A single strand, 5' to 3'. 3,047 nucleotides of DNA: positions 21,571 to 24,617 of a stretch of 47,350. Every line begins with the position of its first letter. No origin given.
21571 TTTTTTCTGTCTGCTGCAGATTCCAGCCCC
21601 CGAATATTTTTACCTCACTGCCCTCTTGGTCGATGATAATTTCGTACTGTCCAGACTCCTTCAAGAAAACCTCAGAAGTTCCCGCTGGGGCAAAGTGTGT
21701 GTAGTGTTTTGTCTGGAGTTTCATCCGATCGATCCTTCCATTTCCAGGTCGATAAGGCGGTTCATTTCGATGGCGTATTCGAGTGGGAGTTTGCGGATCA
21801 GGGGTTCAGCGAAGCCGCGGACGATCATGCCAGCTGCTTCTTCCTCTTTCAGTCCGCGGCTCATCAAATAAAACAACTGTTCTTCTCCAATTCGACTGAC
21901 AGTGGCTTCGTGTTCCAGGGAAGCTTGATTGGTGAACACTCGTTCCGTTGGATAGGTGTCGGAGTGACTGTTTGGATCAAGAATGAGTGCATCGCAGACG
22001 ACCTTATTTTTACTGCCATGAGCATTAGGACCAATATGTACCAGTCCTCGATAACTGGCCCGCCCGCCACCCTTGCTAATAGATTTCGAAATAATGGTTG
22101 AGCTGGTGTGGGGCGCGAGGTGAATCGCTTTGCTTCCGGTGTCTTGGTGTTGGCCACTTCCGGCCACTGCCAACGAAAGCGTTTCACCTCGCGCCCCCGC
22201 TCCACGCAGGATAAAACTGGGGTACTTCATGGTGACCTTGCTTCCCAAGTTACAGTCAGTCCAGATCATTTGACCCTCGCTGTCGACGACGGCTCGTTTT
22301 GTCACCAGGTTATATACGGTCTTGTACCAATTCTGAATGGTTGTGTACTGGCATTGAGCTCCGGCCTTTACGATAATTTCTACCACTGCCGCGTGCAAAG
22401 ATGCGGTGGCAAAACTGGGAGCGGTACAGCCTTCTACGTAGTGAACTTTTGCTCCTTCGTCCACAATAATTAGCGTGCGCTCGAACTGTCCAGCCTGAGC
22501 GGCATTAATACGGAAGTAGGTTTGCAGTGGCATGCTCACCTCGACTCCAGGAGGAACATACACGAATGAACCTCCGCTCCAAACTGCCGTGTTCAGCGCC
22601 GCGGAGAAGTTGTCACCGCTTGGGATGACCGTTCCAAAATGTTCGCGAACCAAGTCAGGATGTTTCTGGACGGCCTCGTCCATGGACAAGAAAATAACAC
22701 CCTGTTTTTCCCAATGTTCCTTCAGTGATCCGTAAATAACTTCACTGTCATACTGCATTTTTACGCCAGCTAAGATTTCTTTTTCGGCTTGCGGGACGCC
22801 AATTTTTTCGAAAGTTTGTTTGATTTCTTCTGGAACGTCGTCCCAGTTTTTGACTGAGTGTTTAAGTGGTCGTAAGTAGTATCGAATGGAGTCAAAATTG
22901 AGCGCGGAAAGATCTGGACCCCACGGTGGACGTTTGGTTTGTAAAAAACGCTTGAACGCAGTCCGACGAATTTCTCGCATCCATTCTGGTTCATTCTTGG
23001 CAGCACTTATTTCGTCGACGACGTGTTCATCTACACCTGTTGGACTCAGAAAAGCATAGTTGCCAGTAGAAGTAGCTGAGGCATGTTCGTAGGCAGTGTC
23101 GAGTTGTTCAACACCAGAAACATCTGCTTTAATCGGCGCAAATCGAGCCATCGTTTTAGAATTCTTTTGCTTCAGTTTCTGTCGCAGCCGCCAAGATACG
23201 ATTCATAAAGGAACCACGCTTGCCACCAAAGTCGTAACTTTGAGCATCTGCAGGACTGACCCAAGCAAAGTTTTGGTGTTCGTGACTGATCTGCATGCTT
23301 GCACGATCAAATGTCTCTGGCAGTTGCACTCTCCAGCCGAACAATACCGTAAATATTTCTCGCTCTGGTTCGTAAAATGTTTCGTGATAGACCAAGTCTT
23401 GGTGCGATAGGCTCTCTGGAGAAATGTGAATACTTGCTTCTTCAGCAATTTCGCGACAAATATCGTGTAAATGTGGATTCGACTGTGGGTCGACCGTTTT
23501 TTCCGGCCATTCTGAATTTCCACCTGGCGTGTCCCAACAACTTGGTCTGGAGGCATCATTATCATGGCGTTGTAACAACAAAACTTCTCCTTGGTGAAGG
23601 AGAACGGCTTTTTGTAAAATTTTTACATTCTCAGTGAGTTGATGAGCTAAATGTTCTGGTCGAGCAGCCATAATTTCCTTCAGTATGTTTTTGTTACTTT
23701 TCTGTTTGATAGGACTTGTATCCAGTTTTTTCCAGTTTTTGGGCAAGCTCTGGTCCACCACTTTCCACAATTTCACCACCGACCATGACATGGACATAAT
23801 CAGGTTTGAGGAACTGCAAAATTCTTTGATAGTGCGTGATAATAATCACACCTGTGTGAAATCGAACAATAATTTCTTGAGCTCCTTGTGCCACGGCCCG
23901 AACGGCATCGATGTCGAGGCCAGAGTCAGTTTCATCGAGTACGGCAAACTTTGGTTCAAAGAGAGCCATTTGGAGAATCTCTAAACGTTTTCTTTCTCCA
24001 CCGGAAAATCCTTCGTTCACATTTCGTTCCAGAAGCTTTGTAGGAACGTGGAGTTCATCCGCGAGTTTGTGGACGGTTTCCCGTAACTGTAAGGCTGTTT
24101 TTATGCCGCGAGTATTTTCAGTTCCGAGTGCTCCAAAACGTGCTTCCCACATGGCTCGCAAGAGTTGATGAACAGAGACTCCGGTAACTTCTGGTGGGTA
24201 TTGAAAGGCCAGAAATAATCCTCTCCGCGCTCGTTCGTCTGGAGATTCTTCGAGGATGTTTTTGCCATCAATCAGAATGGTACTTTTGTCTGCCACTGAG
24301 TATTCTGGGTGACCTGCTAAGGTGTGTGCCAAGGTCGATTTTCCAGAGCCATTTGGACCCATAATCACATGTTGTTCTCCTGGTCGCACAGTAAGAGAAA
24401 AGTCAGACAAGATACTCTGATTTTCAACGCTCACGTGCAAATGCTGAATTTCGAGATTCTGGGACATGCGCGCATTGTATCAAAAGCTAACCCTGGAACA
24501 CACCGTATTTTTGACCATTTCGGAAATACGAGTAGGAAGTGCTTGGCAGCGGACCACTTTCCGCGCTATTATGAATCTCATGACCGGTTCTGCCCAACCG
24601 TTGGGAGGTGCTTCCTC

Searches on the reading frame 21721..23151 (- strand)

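Call 52: search_protein_families(library=pfam, proteins=[window:21721-23151:-])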
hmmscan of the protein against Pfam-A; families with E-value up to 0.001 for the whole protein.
window:21721-23151:- (476 aa): 2 families
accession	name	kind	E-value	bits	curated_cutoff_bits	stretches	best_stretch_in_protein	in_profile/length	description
PF01458.23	SUFBD_core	-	2e-83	279.8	27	1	213-447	1-232/232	SUF system FeS cluster assembly, SufBD core domain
PF19295.5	SufBD_N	-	1.1e-13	51.7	23.5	1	149-210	110-171/172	SufBD protein N-terminal region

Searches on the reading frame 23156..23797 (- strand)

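Call 52: search_protein_families(library=pfam, proteins=[window:23156-23797:-])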
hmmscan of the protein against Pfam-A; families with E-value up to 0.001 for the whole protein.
window:23156-23797:- (213 aa): 1 family
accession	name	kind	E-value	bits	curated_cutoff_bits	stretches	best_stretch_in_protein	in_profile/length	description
PF00293.34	NUDIX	-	1.3e-06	28.9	21.1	0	115-191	50-124/134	NUDIX domain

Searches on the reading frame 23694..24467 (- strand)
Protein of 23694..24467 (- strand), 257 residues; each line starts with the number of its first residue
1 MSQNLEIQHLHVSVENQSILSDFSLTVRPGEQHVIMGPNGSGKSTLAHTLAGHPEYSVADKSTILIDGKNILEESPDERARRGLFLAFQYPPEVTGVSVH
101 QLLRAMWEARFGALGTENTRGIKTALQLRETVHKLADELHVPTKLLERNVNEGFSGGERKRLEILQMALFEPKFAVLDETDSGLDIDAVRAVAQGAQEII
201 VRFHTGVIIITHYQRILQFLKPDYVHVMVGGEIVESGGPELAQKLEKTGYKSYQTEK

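Call 52: search_protein_families(library=pfam, proteins=[window:23694-24467:-])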
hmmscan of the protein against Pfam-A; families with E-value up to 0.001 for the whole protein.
window:23694-24467:- (257 aa): 5 families
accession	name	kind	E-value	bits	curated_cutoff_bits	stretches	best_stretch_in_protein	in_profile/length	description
PF00005.33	ABC_tran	-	4.2e-21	76.4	25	1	20-180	1-135/137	ABC transporter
PF02463.25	SMC_N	-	7.8e-07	29.2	40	0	154-218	137-203/220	RecF/RecN/SMC N terminal domain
PF13671.12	AAA_33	-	0.00015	22.5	27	1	34-67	3-36/143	AAA domain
PF03193.22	RsgA_GTPase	-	0.00023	21.5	30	1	3-69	80-145/174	RsgA GTPase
PF13555.12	AAA_29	-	0.00036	20.7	27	1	19-46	11-38/61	P-loop containing region of AAA domain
